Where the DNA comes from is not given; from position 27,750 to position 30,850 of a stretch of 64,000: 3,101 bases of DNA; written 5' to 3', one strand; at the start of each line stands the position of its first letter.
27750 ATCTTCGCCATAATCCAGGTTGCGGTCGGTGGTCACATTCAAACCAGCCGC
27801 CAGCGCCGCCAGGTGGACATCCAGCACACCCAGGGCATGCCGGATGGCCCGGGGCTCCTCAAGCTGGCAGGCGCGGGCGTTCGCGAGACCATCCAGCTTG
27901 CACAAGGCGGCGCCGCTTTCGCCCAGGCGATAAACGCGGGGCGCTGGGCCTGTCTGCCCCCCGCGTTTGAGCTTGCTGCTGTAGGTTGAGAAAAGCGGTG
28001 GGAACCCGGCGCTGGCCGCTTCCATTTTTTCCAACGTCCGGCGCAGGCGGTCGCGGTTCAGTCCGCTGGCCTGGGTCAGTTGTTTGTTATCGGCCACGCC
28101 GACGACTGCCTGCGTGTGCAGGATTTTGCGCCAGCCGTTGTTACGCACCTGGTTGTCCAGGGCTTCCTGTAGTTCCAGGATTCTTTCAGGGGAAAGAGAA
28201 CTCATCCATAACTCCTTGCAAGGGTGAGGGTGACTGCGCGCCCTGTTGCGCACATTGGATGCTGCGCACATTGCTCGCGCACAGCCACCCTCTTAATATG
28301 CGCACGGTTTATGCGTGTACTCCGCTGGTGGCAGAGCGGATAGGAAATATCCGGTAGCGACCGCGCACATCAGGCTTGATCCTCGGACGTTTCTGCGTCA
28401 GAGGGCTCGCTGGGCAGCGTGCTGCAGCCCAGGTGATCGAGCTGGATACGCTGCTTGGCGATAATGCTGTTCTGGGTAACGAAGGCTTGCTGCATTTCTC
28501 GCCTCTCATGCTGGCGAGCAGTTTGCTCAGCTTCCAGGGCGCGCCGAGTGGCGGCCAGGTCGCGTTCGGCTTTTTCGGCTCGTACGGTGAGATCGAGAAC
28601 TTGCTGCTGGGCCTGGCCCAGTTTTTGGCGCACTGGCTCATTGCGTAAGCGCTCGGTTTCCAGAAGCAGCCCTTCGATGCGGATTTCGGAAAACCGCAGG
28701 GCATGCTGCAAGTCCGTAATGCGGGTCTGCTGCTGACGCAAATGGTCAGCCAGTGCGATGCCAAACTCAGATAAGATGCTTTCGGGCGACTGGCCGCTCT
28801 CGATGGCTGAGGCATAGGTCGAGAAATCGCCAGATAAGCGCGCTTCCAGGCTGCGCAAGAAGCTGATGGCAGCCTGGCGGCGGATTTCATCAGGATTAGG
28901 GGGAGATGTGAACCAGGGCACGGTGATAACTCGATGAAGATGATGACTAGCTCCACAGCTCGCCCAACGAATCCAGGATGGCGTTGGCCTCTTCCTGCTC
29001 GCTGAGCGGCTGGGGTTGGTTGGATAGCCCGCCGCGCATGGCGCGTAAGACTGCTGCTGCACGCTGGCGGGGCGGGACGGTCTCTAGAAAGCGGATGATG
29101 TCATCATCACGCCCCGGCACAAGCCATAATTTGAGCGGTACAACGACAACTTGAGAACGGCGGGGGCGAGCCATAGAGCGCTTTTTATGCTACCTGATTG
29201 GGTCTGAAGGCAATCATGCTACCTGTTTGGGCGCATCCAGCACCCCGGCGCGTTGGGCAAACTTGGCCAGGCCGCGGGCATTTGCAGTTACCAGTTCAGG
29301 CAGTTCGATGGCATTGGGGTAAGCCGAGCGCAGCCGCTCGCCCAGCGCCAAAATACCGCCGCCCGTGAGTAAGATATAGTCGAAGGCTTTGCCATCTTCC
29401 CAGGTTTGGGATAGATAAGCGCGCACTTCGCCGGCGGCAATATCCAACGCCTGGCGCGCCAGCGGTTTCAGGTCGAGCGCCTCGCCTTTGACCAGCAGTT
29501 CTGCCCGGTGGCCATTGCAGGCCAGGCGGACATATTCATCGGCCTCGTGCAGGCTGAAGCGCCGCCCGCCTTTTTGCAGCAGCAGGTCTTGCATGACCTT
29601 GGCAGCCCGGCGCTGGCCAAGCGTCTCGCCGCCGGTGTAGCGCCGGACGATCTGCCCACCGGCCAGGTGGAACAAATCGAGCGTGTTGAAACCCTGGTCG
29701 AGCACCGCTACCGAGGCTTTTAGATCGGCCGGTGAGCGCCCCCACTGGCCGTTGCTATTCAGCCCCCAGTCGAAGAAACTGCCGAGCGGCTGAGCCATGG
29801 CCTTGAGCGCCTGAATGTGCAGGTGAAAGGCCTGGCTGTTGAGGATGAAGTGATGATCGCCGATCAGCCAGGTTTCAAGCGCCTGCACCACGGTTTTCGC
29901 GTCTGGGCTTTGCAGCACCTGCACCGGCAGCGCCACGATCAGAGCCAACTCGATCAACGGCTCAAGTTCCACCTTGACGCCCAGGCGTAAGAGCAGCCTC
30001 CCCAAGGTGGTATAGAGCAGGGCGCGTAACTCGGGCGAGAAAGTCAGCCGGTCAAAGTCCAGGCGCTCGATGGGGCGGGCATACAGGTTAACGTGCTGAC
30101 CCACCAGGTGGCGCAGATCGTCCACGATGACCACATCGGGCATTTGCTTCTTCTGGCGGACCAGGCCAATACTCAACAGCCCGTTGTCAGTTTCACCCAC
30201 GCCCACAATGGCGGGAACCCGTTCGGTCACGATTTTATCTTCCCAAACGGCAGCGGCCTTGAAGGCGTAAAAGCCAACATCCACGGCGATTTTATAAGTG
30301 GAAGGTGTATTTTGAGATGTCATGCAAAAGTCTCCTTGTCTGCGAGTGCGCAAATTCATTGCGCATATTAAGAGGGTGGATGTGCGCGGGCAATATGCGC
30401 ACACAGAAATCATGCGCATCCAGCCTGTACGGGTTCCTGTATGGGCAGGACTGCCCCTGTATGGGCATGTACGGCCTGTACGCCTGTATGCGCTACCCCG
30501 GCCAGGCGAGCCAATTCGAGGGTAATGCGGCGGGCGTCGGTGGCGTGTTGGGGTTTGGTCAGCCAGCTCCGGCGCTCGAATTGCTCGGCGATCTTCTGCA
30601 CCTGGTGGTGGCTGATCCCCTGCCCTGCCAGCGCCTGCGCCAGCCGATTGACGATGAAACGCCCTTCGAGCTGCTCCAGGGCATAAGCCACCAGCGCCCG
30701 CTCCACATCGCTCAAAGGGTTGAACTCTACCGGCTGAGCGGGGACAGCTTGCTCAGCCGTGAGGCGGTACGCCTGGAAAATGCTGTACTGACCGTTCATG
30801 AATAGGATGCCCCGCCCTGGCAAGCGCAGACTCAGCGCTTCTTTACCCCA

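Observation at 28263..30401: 42-nt inverted repeats (39/42) with inward-facing promoters and TGCGCA iterons bracket the ParM/ParR-like cassette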

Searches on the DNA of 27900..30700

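Call 94: search_rna_families(source=window, start=27900, end=30700, threshold=evalue, max_evalue=1)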
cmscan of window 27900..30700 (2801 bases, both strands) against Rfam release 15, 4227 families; matches with E-value up to 1: 0.
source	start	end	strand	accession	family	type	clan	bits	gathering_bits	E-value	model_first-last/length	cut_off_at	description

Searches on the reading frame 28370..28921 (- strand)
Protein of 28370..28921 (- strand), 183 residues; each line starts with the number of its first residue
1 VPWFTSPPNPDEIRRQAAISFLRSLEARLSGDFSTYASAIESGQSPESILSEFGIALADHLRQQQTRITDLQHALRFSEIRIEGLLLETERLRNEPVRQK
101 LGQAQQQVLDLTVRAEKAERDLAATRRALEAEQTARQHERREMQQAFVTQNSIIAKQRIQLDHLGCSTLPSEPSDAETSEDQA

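Call 8: search_protein_families(library=pfam, proteins=[window:28370-28921:-], max_evalue=0.01)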
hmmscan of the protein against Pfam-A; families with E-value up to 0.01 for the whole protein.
window:28370-28921:- (183 aa): 0 families

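Call 32: search_protein_families(library=ncbifam, proteins=[window:28370-28921:-], max_evalue=1)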
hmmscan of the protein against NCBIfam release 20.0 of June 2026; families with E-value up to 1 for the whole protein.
window:28370-28921:- (183 aa): 1 family
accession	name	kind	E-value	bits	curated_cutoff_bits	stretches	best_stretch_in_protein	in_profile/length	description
NF010014.0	PRK13489.1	equivalog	0.89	9.7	290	0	76-161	135-218/238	chemoreceptor glutamine deamidase CheD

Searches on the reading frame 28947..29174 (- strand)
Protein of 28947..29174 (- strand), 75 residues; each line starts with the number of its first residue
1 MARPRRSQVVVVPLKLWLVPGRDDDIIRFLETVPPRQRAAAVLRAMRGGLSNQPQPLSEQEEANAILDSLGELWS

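Call 8: search_protein_families(library=pfam, proteins=[window:28947-29174:-], max_evalue=0.01)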
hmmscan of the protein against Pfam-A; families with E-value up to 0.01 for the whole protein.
window:28947-29174:- (75 aa): 0 families

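Call 31: search_solved_structures(query=window:28947-29174:-, max_evalue=10)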
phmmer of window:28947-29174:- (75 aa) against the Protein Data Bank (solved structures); distinct sequences matched with E-value up to 10: 4.
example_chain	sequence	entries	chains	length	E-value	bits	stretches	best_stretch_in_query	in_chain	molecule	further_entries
5lph_A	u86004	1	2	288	0.076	16.4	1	33-72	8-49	Centrosomal protein of 104 kDa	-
7nac_m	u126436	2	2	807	0.69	13.4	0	11-37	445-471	Ribosome biogenesis protein ERB1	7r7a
11aa_s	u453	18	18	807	0.69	13.4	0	11-37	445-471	Ribosome biogenesis protein ERB1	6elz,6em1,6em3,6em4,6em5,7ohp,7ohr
4u7a_A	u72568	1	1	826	0.73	13.3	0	11-37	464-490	Ribosome biogenesis protein ERB1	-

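Call 32: search_protein_families(library=ncbifam, proteins=[window:28947-29174:-], max_evalue=1)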
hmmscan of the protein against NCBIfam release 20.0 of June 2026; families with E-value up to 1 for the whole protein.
window:28947-29174:- (75 aa): 0 families

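Call 70: find_homologous_proteins(query=window:28947-29174:-)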
Query window:28947-29174:- (75 aa): 47 proteins with E <= 0.001 among 48 candidates.
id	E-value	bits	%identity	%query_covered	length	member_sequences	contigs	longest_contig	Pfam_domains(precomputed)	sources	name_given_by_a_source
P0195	1.1e-39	151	97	100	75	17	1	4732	-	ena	-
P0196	2.1e-38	147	96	100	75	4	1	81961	-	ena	-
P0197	1.3e-37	144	95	100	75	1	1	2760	-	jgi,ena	-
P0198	6.5e-34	132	88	100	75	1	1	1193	-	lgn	-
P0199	3.1e-33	130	83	100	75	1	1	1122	-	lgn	-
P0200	8.3e-33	129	80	100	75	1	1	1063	-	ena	-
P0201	1.5e-32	128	80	100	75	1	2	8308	-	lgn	-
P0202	3.0e-31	124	76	100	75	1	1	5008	-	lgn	-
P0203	4.4e-31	123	76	100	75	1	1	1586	-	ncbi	-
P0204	4.8e-31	123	76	100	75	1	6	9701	-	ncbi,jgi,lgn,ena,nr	ncbi:MAG TPA: hypothetical protein PKW33_22030 [Anaerolineaceae bacterium]|nr:hypothetical protein [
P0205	5.3e-30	120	75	100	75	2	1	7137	-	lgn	-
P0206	5.6e-29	117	72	100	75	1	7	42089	-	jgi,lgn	jgi:hypothetical protein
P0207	6.4e-29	117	72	100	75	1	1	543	-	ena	-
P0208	9.7e-29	116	65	100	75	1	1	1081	-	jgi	jgi:hypothetical protein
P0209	1.5e-28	115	75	100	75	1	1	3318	-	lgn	-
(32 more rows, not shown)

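Call 73: find_encoding_contigs(protein=P0196, flank=10000, max_places=3)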
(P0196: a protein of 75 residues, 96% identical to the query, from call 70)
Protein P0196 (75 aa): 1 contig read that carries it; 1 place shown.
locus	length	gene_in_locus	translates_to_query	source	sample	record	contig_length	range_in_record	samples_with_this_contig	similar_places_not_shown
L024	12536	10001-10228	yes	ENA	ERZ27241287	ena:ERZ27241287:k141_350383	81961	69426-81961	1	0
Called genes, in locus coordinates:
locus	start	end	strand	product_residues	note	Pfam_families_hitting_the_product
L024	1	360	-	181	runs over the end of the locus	-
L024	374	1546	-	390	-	PF00702:Hydrolase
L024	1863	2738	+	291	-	PF00763:THF_DHG_CYH, PF02882:THF_DHG_CYH_C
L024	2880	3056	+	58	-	PF00468:Ribosomal_L34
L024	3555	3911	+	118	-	PF01809:YidD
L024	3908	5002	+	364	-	PF13570:Beta-prop_ACSF4, PF13360:PQQ_2, PF13570:Beta-prop_ACSF4, PF01011:PQQ (weak), PF13570:Beta-prop_ACSF4, PF13360:PQQ_2, PF01011:PQQ, PF13360:PQQ_2, +1 more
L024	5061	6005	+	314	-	PF02096:60KD_IMP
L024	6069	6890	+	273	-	PF14804:Jag_N, PF13083:KH_KhpA-B (weak), PF01424:R3H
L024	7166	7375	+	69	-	PF12728:HTH_17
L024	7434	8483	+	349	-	-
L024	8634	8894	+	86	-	-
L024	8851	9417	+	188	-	PF17989:ALP_N (weak)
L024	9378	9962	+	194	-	PF21522:MreB-like_C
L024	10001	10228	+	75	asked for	-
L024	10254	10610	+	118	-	-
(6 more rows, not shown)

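Call 78: predict_structure(alignment_id=A4)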
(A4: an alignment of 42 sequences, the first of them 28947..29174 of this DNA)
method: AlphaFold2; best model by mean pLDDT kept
length: 75 residues; sequences in the alignment: 42
mean_pLDDT: 77.3   pTM: 0.40
mean pLDDT of the five models: 77.3, 73.5, 69.6, 68.3, 65.9
residues with pLDDT >= 90: 0; 70-90: 62; 50-70: 13; < 50: 0
segments of 3 or more residues with pLDDT < 50: none
pLDDT, mean of each block of 10 residues (from residue 1): 72 78 82 81 74 69 85 78
secondary structure, 60 per line:
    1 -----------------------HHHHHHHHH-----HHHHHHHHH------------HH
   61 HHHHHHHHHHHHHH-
elements in order: H24-32 H38-46 H59-74

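Call 82: fold_search(model_id=the predicted structure, library=pdb)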
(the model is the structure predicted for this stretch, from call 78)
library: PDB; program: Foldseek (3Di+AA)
matches with E <= 10: 39; with E <= 0.001: 0
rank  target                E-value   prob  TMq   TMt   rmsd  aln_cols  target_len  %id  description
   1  5gpn_d                2.9e+00  0.09  0.30  0.16  11.2        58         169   24  Architecture of mammalian respirasome (released 2017-04-05)
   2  4nkh_A                5.3e+00  0.08  0.25  0.10   5.0        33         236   27  Crystal structure of SspH1 LRR domain (released 2013-12-11)
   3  8olt_o                5.3e+00  0.02  0.19  0.14  16.8        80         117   16  Mitochondrial complex I from Mus musculus in the active state bound with piericidin A (released 2023-08-09)
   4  2dam_MODEL_1_A        5.7e+00  0.04  0.25  0.26   5.9        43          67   14  Solution Structure of the Novel Identified UBA-like Domain in the N-terminal of Human ETEA Protein (released 2006-06-14)
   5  9jyz_j                6.1e+00  0.07  0.32  0.07   9.4        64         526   17  portal-tail complex of mature T7 (released 2024-12-11)
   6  1or7_B                6.1e+00  0.05  0.24  0.13  13.8        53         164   28  Crystal Structure of Escherichia coli sigmaE with the Cytoplasmic Domain of its Anti-sigma RseA (released 2003-04-15)
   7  2d2c_B                6.1e+00  0.03  0.29  0.17  13.1        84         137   17  Crystal Structure Of Cytochrome B6F Complex with DBMIB From M. Laminosus (released 2005-12-13)
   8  2z9a_A                6.5e+00  0.08  0.33  0.33   8.5        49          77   12  Crystal Structure of Human Saposin C Dimer in Open Conformation (released 2008-04-29)
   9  4cgy_A                6.5e+00  0.05  0.25  0.04   6.8        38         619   24  Crystal structure of the human topoisomerase III alpha-RMI1 complex (released 2014-02-12)
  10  6g5s_MODEL_1_A        6.5e+00  0.04  0.28  0.17  12.9        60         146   15  Solution structure of the TPR domain of the cell division coordinator, CpoB (released 2018-08-08)
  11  7qsk_E                7.0e+00  0.04  0.27  0.11   5.6        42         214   24  Bovine complex I in lipid nanodisc, Active-Q10 (released 2022-05-25)
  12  4rdx_A                7.0e+00  0.03  0.21  0.05  10.4        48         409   21  Structure of histidinyl-tRNA synthetase in complex with tRNA(His) (released 2015-03-25)
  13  6rfq_H                7.5e+00  0.06  0.31  0.13   8.0        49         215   18  Cryo-EM structure of a respiratory complex I assembly intermediate with NDUFAF2 (released 2018-10-10)
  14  4nkh_C                7.5e+00  0.06  0.25  0.10   6.7        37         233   27  Crystal structure of SspH1 LRR domain (released 2013-12-11)
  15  7r47_E                7.5e+00  0.04  0.27  0.11   5.6        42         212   24  Bovine complex I in the presence of IM1761092, deactive class iii (Composite map) (released 2023-02-08)
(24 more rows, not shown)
